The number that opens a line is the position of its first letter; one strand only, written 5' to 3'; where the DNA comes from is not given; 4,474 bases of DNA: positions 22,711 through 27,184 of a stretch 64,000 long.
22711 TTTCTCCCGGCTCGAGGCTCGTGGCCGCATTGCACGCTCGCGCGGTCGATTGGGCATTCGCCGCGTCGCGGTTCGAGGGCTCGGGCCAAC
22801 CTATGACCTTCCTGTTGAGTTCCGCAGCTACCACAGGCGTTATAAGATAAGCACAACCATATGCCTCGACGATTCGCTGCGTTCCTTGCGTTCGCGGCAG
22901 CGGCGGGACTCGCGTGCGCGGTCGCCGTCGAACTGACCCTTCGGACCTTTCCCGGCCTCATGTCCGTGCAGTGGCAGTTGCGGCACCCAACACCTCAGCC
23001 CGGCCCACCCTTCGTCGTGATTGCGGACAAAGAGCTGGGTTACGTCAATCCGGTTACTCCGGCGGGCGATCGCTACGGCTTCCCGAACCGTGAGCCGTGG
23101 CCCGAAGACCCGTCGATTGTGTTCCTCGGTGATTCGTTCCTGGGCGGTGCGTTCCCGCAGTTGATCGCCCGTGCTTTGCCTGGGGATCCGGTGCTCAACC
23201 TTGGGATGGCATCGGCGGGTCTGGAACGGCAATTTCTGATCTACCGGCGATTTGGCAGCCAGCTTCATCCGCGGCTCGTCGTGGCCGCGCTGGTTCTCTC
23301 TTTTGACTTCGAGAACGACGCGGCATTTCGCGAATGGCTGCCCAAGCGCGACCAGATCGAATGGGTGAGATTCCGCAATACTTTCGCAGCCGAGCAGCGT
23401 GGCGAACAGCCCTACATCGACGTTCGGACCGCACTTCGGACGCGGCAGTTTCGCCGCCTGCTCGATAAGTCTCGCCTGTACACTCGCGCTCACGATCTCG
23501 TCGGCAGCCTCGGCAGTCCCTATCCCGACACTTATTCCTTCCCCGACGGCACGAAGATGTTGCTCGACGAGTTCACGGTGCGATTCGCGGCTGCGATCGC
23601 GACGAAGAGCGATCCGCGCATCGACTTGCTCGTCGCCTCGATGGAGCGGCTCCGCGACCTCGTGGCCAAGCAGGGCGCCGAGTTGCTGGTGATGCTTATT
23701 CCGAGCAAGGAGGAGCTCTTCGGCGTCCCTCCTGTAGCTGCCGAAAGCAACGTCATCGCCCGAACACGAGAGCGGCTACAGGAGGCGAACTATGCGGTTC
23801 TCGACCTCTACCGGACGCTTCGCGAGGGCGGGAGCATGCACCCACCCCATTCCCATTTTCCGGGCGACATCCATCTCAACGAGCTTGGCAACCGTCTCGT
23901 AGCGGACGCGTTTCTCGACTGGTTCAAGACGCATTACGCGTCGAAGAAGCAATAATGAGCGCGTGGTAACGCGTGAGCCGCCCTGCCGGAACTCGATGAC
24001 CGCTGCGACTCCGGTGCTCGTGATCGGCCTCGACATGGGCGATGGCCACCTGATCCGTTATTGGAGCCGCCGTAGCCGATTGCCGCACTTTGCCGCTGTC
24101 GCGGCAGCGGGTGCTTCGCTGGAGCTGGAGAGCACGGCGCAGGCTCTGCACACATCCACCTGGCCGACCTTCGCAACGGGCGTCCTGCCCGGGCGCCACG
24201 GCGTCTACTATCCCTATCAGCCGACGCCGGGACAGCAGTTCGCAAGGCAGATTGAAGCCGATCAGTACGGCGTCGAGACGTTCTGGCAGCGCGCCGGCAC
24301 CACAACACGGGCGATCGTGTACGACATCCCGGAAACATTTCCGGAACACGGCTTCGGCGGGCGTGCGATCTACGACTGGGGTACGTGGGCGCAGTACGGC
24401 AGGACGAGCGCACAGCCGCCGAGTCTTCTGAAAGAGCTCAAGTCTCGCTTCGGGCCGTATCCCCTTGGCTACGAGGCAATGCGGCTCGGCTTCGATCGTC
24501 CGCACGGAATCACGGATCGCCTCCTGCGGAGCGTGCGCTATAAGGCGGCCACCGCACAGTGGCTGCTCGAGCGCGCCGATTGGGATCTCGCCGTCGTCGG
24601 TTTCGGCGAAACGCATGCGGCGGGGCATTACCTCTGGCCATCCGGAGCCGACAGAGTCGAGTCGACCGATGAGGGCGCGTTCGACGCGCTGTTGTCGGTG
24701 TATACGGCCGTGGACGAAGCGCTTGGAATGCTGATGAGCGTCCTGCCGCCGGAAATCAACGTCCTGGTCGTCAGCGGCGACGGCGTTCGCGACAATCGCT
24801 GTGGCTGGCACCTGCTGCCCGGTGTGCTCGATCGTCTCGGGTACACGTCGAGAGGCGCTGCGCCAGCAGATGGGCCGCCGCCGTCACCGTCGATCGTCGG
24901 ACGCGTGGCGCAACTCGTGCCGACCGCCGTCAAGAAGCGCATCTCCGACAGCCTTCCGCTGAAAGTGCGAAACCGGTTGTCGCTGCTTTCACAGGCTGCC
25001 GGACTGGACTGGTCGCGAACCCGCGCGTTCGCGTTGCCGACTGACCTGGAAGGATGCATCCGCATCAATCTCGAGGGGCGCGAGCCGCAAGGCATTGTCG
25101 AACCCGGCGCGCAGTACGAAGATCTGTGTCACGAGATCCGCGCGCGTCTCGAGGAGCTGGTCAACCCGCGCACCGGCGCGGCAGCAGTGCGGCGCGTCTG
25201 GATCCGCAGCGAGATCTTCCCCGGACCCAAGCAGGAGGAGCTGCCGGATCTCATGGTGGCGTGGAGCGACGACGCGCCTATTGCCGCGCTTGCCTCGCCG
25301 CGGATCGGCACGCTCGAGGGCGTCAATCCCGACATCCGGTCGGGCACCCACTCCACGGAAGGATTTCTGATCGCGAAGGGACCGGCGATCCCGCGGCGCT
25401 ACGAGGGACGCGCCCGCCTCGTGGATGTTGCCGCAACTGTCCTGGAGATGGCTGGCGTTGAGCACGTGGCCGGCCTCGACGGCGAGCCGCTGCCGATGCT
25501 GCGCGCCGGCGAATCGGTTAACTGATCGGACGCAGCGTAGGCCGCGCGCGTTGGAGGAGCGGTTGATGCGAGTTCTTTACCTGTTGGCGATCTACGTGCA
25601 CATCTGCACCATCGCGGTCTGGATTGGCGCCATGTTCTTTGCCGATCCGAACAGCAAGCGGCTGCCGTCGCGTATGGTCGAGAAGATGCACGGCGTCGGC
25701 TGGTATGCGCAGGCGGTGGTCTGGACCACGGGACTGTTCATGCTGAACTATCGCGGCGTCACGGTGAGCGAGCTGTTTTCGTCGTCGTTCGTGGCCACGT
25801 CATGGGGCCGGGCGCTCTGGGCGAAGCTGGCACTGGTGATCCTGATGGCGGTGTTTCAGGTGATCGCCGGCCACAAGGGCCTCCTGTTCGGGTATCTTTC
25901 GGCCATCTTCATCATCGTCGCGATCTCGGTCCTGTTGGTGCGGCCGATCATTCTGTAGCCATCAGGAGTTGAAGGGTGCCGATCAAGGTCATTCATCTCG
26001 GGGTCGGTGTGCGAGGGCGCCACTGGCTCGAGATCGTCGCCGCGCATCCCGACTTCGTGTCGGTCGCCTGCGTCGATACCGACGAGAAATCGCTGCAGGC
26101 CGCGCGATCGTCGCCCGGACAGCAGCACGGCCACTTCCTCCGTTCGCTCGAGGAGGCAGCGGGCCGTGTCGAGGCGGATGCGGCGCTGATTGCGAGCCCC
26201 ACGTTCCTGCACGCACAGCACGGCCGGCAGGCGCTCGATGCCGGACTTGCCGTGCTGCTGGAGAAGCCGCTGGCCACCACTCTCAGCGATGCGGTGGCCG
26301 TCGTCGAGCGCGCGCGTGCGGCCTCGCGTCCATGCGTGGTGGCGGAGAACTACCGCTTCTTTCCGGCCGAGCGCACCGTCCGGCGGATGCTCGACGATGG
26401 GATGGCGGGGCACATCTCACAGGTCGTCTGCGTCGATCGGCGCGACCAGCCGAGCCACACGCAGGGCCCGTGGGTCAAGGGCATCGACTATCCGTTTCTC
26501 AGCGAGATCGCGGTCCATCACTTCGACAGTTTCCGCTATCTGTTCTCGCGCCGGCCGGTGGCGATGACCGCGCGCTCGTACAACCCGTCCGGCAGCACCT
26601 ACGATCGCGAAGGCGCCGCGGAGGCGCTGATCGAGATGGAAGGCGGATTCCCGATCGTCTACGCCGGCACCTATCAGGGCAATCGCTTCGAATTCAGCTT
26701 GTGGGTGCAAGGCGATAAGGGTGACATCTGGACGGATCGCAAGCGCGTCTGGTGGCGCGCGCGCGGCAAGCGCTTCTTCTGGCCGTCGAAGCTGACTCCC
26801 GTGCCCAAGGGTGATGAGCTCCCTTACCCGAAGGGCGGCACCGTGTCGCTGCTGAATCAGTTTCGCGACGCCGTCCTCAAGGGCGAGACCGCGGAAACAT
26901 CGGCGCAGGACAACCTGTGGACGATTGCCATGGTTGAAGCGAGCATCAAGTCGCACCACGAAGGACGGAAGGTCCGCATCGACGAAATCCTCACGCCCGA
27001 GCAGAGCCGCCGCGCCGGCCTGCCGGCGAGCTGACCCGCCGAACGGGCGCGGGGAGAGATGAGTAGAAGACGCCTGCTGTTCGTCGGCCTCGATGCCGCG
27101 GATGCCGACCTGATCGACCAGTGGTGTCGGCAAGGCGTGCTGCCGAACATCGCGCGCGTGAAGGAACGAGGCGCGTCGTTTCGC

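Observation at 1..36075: GT-C-rich glycan locus: many lipid-carrier-dependent membrane glycosyltransferases, but no Wzy, Wzz, Wza or initiating phosphoglycosyltransferase in view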

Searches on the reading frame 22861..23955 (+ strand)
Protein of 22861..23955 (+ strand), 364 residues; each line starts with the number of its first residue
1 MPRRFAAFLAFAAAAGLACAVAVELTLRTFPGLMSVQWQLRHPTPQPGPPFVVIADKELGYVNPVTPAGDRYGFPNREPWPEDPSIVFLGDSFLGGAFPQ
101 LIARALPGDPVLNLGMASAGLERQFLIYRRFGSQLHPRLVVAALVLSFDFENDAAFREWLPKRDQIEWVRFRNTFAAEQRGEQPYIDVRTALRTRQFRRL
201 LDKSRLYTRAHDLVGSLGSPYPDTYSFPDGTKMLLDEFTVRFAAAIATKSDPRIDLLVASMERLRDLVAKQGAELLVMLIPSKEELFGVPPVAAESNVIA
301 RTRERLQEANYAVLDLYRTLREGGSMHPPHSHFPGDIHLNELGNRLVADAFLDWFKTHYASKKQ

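Call 6: search_protein_families(library=pfam, proteins=[window:22861-23955:+], max_evalue=0.01)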
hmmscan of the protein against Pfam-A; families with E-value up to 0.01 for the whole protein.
window:22861-23955:+ (364 aa): 2 families
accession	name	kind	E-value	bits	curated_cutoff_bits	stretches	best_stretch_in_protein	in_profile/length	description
PF16822.11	ALGX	-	2.7e-05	24.4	26.5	1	251-350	22-125/268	SGNH hydrolase-like domain, acetyltransferase AlgX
PF13472.12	Lipase_GDSL_2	-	8.2e-05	23.6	32.9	0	265-346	93-178/178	GDSL-like Lipase/Acylhydrolase family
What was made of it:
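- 22861..23955 (+): Membrane-anchored SGNH protein, paralogue of 7844-8935, divergent from D. ALGX 24 bits, below threshold (call 6).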

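Call 98: search_protein_families(library=ncbifam, proteins=[window:22861-23955:+], max_evalue=0.001)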
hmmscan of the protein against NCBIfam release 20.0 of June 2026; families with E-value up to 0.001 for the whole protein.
window:22861-23955:+ (364 aa): 0 families

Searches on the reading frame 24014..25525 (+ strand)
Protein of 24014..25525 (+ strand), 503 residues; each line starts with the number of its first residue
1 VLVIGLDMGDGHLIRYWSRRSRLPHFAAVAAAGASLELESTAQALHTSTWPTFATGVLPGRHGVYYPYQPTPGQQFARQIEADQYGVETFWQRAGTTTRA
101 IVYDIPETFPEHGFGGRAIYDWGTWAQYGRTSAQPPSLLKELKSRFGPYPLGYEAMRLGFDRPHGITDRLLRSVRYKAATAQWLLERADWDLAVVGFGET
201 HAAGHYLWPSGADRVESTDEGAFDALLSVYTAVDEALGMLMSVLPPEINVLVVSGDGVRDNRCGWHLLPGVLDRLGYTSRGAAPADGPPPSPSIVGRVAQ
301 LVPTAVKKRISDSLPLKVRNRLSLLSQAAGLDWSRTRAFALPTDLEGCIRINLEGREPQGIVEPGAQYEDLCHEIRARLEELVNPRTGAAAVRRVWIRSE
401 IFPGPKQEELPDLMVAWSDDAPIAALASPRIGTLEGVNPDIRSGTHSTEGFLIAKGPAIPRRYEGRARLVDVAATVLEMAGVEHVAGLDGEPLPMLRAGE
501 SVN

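Call 6: search_protein_families(library=pfam, proteins=[window:24014-25525:+], max_evalue=0.01)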
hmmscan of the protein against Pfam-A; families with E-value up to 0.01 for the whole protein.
window:24014-25525:+ (503 aa): 1 family
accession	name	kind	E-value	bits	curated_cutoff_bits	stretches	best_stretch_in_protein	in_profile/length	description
PF01663.27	Phosphodiest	-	9e-17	62.1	23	1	2-417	2-317/342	Type I phosphodiesterase / nucleotide pyrophosphatase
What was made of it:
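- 24014..25525 (+): Alkaline-phosphatase-superfamily enzyme (Phosphodiest), no signal peptide. Phosphodiest 62 bits (call 6).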

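Call 49: search_protein_families(library=ncbifam, proteins=[window:24014-25525:+], max_evalue=0.001)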
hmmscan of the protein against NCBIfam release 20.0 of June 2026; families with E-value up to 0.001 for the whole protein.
window:24014-25525:+ (503 aa): 0 families

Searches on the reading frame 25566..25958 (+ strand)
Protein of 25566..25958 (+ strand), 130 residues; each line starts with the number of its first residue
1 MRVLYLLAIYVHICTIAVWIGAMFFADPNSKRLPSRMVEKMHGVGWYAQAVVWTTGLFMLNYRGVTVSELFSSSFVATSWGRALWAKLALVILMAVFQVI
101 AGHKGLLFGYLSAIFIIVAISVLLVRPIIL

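Call 6: search_protein_families(library=pfam, proteins=[window:25566-25958:+], max_evalue=0.01)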
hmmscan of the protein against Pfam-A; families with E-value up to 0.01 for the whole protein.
window:25566-25958:+ (130 aa): 1 family
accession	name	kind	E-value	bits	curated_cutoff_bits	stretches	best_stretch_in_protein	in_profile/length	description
PF05425.18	CopD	-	2.8e-05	24.9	32.1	1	42-100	8-61/105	Copper resistance protein D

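Call 13: search_protein_families(library=ncbifam, proteins=[window:25566-25958:+], max_evalue=0.1)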
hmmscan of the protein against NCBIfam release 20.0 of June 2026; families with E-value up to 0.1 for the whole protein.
window:25566-25958:+ (130 aa): 1 family
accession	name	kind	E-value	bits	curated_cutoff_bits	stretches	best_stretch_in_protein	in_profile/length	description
NF033808.0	copper_CopD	equivalog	1.3e-05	25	195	1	2-97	144-245/295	copper homeostasis membrane protein CopD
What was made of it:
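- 25566..25958 (+): Small 4-TM membrane protein; a candidate lipid-sugar flippase by size only. Only a weak CopD hit below threshold (calls 6, 13).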

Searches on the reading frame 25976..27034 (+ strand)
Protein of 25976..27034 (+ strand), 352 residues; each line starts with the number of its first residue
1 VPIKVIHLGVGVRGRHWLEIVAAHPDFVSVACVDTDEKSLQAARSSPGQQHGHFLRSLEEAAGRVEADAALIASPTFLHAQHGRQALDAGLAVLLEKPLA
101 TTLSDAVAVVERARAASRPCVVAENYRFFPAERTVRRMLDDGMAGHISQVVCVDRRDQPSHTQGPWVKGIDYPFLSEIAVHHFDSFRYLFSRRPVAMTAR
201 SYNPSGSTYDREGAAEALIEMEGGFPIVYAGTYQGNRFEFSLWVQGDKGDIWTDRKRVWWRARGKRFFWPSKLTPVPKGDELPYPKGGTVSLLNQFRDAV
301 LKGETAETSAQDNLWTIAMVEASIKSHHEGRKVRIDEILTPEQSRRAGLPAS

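Call 7: search_protein_families(library=pfam, proteins=[window:25976-27034:+], max_evalue=0.01)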
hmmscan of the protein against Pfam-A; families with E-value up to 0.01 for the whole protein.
window:25976-27034:+ (352 aa): 3 families
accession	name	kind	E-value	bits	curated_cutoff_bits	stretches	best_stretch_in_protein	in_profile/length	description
PF01408.29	GFO_IDH_MocA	-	6.3e-18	66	24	1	5-122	3-118/120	Oxidoreductase family, NAD-binding Rossmann fold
PF22725.1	GFO_IDH_MocA_C3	-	4.8e-10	40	27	1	133-251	2-123/124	GFO/IDH/MocA C-terminal domain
PF02894.22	GFO_IDH_MocA_C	-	1.2e-06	29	22.9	1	138-334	3-217/218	Oxidoreductase family, C-terminal alpha/beta domain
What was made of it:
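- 25976..27034 (+): GFO/IDH/MocA sugar dehydrogenase. GFO_IDH_MocA 66 bits (call 7).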

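Call 49: search_protein_families(library=ncbifam, proteins=[window:25976-27034:+], max_evalue=0.001)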
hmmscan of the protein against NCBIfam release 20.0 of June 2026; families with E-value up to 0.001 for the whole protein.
window:25976-27034:+ (352 aa): 8 families
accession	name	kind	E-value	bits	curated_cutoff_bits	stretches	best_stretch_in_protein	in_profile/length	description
TIGR04380.1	myo_inos_iolG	equivalog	1.3e-22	80.1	355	1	4-253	3-252/330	inositol 2-dehydrogenase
NF040723.1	UDP-GlcNAcDh_Arch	equivalog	5.4e-16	59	450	1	4-201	2-188/302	UDP-N-acetylglucosamine 3-dehydrogenase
NF041392.1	XylDh_Gfo6_Halo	equivalog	4.8e-13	48.6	350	1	29-254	45-276/350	D-xylose 1-dehydrogenase Gfo6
NF052479.1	LevoglcsnDh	equivalog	1.1e-10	40.8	650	1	61-165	68-172/386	levoglucosan dehydrogenase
NF007574.0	PRK10206.1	equivalog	3e-08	33.1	352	1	15-192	16-189/345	oxidoreductase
NF008607.0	PRK11579.1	subfamily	4.8e-07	29.1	330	1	68-152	66-150/346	oxidoreductase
NF052679.1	InsChiInosDhIolG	equivalog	1.9e-06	27.1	540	1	60-159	60-160/343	bifunctional inositol 2-dehydrogenase/D-chiro-inositol 1-dehydrogenase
NF058561.1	BT_2158_fam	equivalog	5.6e-05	21.9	750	1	4-156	37-186/487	glycoside 3-dehydrogenase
